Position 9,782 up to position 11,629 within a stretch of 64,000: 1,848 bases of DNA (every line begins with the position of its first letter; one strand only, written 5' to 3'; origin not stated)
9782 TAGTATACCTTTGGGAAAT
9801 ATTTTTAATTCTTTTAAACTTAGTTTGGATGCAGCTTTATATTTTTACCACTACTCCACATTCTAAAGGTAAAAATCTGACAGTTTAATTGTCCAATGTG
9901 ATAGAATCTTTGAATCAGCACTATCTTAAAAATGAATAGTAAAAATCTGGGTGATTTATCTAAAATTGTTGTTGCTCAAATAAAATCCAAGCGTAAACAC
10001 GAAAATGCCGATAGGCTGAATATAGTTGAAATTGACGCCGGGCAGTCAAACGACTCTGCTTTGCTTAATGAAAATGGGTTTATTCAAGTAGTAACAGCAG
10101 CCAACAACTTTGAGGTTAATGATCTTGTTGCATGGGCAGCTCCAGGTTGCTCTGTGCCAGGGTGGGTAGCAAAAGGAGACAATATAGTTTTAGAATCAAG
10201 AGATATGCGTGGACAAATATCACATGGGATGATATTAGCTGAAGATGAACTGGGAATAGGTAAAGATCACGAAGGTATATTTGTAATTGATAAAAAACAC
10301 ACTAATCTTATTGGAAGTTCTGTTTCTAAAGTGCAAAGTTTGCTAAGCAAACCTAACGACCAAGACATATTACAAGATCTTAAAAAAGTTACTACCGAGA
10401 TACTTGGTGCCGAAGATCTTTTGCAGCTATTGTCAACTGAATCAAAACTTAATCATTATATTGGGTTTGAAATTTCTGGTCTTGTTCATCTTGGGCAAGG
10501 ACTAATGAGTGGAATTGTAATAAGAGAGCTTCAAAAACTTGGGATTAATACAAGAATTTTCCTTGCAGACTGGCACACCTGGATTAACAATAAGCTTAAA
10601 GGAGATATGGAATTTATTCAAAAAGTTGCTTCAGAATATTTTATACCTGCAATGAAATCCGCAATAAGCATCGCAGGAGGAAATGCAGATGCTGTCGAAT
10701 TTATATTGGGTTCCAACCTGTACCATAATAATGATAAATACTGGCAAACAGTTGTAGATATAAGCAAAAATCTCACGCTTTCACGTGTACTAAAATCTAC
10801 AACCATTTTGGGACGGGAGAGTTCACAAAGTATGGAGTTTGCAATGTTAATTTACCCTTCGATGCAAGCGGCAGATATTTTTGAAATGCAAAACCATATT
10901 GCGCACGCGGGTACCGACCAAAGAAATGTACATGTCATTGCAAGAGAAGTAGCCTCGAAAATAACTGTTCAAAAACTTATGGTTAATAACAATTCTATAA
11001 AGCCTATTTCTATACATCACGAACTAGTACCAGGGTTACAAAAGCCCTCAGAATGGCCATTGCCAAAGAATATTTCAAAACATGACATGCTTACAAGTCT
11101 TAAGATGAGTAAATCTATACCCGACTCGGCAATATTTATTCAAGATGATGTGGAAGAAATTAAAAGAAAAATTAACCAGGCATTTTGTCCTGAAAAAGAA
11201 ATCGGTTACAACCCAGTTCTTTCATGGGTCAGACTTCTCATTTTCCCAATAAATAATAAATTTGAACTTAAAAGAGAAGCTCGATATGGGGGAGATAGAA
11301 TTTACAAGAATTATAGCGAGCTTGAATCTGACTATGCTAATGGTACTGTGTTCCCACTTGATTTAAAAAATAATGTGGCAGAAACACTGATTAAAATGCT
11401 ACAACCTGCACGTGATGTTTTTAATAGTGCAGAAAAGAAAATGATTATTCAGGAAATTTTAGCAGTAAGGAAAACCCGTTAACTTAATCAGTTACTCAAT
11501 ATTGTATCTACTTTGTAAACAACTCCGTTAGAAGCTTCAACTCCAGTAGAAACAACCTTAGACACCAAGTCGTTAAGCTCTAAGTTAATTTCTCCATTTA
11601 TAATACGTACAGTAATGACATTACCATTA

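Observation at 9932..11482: Tyr/Trp-family aminoacyl-tRNA synthetase carrying an N-terminal Myf/Trbp111-type tRNA-binding domain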

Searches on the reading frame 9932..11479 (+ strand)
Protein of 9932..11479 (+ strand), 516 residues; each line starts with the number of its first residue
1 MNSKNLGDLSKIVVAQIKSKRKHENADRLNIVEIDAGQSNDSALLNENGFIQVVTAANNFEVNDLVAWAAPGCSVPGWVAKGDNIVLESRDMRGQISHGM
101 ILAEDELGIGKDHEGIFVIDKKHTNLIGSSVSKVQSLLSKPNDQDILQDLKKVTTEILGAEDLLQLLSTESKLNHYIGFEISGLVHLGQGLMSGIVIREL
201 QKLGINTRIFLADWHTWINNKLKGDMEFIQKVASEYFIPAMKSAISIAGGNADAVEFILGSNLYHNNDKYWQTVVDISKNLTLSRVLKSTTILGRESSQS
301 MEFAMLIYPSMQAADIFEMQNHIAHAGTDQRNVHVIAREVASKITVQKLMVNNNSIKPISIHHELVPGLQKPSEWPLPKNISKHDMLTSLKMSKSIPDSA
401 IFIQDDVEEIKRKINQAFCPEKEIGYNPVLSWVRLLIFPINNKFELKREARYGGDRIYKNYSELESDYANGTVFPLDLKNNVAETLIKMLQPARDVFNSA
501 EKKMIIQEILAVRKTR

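Call 3: search_protein_families(library=pfam, proteins=[window:9932-11479:+], max_evalue=1)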
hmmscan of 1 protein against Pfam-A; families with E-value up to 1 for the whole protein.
window:9932-11479:+ (516 aa): 3 families
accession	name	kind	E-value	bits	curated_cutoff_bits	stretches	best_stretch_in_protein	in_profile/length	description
PF00579.31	tRNA-synt_1b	-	1.3e-36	126.9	21.1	1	171-491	4-292/292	tRNA synthetases class I (W and Y)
PF01588.26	tRNA_bind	-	1.6e-10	41.3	27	1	12-122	1-90/96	Putative tRNA binding domain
PF21763.2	DHH_CID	-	0.089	13.6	27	1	246-279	23-56/84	DHH-CID domain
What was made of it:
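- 9932..11482 (+): Complete B2-TyrRS gene (516 aa plus stop codon). Pfam PF01588 + PF00579 (call 3).
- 9932..10297 (+): N-terminal PheRS-beta B2-type OB-fold domain (aa 1-122; tRNA_bind superfamily). PF01588 aa 12-122 (call 3).
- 10382..11128 (+): TyrRS catalytic (Rossmann-fold) domain, aa 151-399. PF00579 (call 3).
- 11129..11479 (+): C-terminal anticodon-binding domain of archaeal-type TyrRS (aa 400-516); there is no bacterial S4-like domain. No S4 or other C-terminal Pfam hit (call 3).
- On tRNA_bind OB-fold superfamily (Pfam PF01588): 41.3 bits vs 27, aa 12-122 (call 3).
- Checked: Pfam gives tRNA_bind PF01588 at aa 12-122 (E 1.6e-10, 41.3 bits, cutoff 27) and tRNA-synt_1b PF00579 at aa 171-491 (E 1.3e-36) (call 3).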

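Call 4: search_protein_families(library=ncbifam, proteins=[window:9932-11479:+], max_evalue=1)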
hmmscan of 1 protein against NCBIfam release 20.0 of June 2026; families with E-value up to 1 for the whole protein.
window:9932-11479:+ (516 aa): 17 families
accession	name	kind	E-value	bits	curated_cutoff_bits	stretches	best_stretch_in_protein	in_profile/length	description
NF006330.0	PRK08560.1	equivalog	5.1e-114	380.9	220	1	145-504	5-335/342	tyrosine--tRNA ligase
TIGR00233.1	trpS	equivalog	2.3e-23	83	176.75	1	177-511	7-305/328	tryptophan--tRNA ligase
TIGR00472.1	pheT_bact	equivalog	4.8e-21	74.7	402.65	1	9-122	43-143/798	phenylalanine--tRNA ligase subunit beta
TIGR00234.1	tyrS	equivalog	2.7e-19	69.6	113.8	1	145-343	5-213/406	tyrosine--tRNA ligase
NF008925.0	PRK12285.1-2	equivalog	2.8e-13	49.6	451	2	162-370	52-247/365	tryptophan--tRNA ligase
NF045760.1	YtpR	equivalog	1.4e-12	47.9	100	1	10-125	81-181/185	YtpR family tRNA-binding protein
NF008927.0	PRK12285.1-4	equivalog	3.3e-09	36.2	478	1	164-419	65-287/385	tryptophan--tRNA ligase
NF008924.0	PRK12285.1-1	equivalog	9.8e-09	34.9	644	1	176-416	77-279/381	tryptophan--tRNA ligase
NF001882.0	PRK00629.5-4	equivalog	8.2e-07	27.7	527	1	4-113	38-135/725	phenylalanine--tRNA ligase subunit beta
NF045867.1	PheT_Nterm_rel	equivalog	1.3e-06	28.5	120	1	5-109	82-170/171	TyrS-associated PheT N-terminal domain-related protein TapR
NF008926.0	PRK12285.1-3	equivalog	5.1e-06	25.6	320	2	387-418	313-344/429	tryptophan--tRNA ligase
NF008922.0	PRK12283.1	equivalog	0.00034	19.6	572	1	179-343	10-166/400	tryptophan--tRNA ligase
NF008923.0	PRK12284.1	equivalog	0.0085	14.9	597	1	178-344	8-172/431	tryptophan--tRNA ligase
NF001100.0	PRK00133.1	equivalog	0.012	14.1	587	0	87-131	636-675/676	methionine--tRNA ligase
NF009207.0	PRK12556.1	equivalog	0.028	13.3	479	1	294-344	123-173/332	tryptophan--tRNA ligase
NF007492.0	PRK10089.1-1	equivalog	0.032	14.2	150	1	12-39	14-41/110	tRNA-binding protein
TIGR00399.1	metG_C_term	equivalog_domain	0.034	13.9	116.65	0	87-130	99-137/139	methionine--tRNA ligase subunit beta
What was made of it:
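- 9932..11482 (+): NF006330 TyrRS 380.9 bits vs cutoff 220 (call 4).
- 9932..10297 (+): TIGR00472 pheT positions 43-143, 74.7 bits (call 4).
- On Archaeal/eukaryal-type tyrosyl-tRNA synthetase (NCBIfam NF006330; class Ic): 380.9 bits vs cutoff 220, aa 145-504 covering model positions 5-335 of 342 (call 4).
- On Bacterial-type TyrRS (TIGR00234): 69.6 bits vs cutoff 113.8, covering only aa 145-343 (call 4).
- On Tryptophanyl-tRNA synthetase (TIGR00233 and the NF0089xx models): The best is TIGR00233 at 83 bits vs 176.75; all others are 50 bits or less vs cutoffs of 320-644 (call 4).
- On PheRS-beta B2 subtype of tRNA_bind: pheT_bact 74.7 bits at model positions 43-143, vs NF007492 14.2 and TIGR00399 13.9 (call 4).
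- On TapR (NF045867) / YtpR (NF045760) free-standing B2-like proteins: Only the C-terminal halves of the models are matched (call 4).
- Closest known: YtpR. Different: The window N-domain scores below both cutoffs (YtpR 47.9 vs 100; TapR 28.5 vs 120; call 4) and lacks their N-terminal half.
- NF006330 scores 380.9 bits against a cutoff of 220, while TrpRS and bacterial tyrS models fall below their cutoffs (call 4). Class Ic TyrRS and TrpRS are homologous, and TrpS models do give weak hits (TIGR00233, 83 bits; call 4). Every TrpRS model is far below its cutoff, while NF006330 is far above (call 4).
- Tried and rejected: All TrpRS equivalogs are far below cutoff (call 4). TapR membership: below cutoff (call 4).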

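Call 5: search_solved_structures(query=window:9932-11479:+, max_evalue=0.01, show_alignments=3)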
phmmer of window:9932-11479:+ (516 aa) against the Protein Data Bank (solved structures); distinct sequences matched with E-value up to 0.01: 55.
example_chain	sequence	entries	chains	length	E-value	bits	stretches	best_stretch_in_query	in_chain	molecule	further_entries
2cyc_A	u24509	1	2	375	6e-115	388.1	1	149-502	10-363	tyrosyl-tRNA synthetase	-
7fg6_A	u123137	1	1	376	1.4e-80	274.7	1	151-513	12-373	Tyrosine--tRNA ligase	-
7ror_A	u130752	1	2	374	5.7e-66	226.6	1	139-513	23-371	Tyrosine--tRNA ligase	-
3vgj_A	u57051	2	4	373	5.7e-66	226.6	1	139-513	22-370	Tyrosyl-tRNA synthetase, putative | tyrosine--tRNA ligase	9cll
7ros_A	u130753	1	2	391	6.4e-66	226.4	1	139-513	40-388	Tyrosine--tRNA ligase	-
7rot_A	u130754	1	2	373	9.4e-66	225.9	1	139-513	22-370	Tyrosine--tRNA ligase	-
2cya_A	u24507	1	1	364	1.1e-65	225.7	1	150-496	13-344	Tyrosyl-tRNA synthetase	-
8zmi_A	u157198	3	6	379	5.9e-62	213.3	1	145-515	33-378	tyrosine--tRNA ligase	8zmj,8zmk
7sc6_A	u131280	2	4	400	6.9e-62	213.1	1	144-515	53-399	Tyrosine--tRNA ligase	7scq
3p0h_A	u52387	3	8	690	1.2e-44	156.3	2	149-509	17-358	Tyrosyl-tRNA synthetase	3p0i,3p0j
5usf_A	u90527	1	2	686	3.2e-44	154.9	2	149-504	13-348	Tyrosyl-tRNA synthetase, putative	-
2cyb_A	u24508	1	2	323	4e-40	141.4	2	152-342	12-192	Tyrosyl-tRNA synthetase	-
1j1u_A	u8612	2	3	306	4e-38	134.7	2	147-344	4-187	Tyrosyl-tRNA synthetase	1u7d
3n2y_A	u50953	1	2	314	2.6e-36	128.8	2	147-344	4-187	Tyrosyl-tRNA synthetase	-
1u7x_A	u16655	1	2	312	1.1e-35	126.7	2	147-344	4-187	Tyrosyl-tRNA synthetase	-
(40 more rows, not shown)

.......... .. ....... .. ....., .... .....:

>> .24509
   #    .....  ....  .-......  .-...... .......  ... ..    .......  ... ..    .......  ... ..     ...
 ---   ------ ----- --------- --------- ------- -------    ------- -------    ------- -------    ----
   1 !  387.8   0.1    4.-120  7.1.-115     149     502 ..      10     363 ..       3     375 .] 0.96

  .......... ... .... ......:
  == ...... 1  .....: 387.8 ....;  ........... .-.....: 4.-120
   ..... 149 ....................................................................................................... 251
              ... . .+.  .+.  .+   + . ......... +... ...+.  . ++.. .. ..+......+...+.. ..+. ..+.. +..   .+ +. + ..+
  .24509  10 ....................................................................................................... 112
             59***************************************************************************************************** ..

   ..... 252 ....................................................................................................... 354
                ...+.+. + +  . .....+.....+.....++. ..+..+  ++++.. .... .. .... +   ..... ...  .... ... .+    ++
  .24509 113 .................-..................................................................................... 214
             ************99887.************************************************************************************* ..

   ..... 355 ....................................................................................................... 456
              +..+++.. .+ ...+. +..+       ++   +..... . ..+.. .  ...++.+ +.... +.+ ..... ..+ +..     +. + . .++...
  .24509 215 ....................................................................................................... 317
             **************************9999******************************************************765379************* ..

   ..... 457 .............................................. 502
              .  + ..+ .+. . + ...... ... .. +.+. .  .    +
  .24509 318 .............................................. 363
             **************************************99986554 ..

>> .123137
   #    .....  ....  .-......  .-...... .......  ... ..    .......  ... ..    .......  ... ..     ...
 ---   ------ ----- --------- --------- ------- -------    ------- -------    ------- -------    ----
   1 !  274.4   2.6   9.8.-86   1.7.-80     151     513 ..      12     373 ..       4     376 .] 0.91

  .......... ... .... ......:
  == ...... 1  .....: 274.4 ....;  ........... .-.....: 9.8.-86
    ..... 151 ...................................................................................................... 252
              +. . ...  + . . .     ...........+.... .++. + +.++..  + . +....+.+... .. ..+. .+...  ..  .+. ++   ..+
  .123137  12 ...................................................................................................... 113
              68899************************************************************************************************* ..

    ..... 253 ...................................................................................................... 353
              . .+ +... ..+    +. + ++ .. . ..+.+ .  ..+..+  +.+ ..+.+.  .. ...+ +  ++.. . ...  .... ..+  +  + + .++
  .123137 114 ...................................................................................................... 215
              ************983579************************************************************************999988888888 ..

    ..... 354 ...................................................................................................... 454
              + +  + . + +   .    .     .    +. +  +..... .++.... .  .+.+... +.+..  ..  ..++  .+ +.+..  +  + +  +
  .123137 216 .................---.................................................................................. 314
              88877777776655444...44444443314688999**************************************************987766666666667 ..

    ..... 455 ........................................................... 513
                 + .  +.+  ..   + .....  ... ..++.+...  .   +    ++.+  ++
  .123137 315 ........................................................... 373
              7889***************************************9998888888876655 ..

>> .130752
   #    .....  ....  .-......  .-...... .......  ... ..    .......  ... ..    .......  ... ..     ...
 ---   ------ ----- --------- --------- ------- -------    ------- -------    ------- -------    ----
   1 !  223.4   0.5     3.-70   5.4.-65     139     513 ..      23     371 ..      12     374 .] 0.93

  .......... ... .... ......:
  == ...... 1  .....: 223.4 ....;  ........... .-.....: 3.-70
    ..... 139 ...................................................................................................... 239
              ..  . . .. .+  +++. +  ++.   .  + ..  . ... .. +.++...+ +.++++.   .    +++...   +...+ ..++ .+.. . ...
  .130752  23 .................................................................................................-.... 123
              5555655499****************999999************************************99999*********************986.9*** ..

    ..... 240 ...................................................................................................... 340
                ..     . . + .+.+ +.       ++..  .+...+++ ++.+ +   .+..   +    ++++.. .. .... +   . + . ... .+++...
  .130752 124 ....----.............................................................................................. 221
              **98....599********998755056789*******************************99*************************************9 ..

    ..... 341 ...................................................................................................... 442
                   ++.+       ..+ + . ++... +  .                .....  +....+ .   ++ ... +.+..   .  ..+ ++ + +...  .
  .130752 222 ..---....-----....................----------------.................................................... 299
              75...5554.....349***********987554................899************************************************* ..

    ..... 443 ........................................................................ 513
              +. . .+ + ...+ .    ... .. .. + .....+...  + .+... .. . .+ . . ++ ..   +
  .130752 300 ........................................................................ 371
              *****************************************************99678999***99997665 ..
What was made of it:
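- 10382..11128 (+): Alignment to 2cyc_A residues 10-363 (call 5).
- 11129..11479 (+): Aligned to the end of 2cyc and 7fg6 (call 5).
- Closest known: Pyrococcus horikoshii TyrRS. Same: Closest solved relatives of the core (6e-115 and 1.4e-80; call 5).
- PDB 2cyc matches at 6e-115 (call 5).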
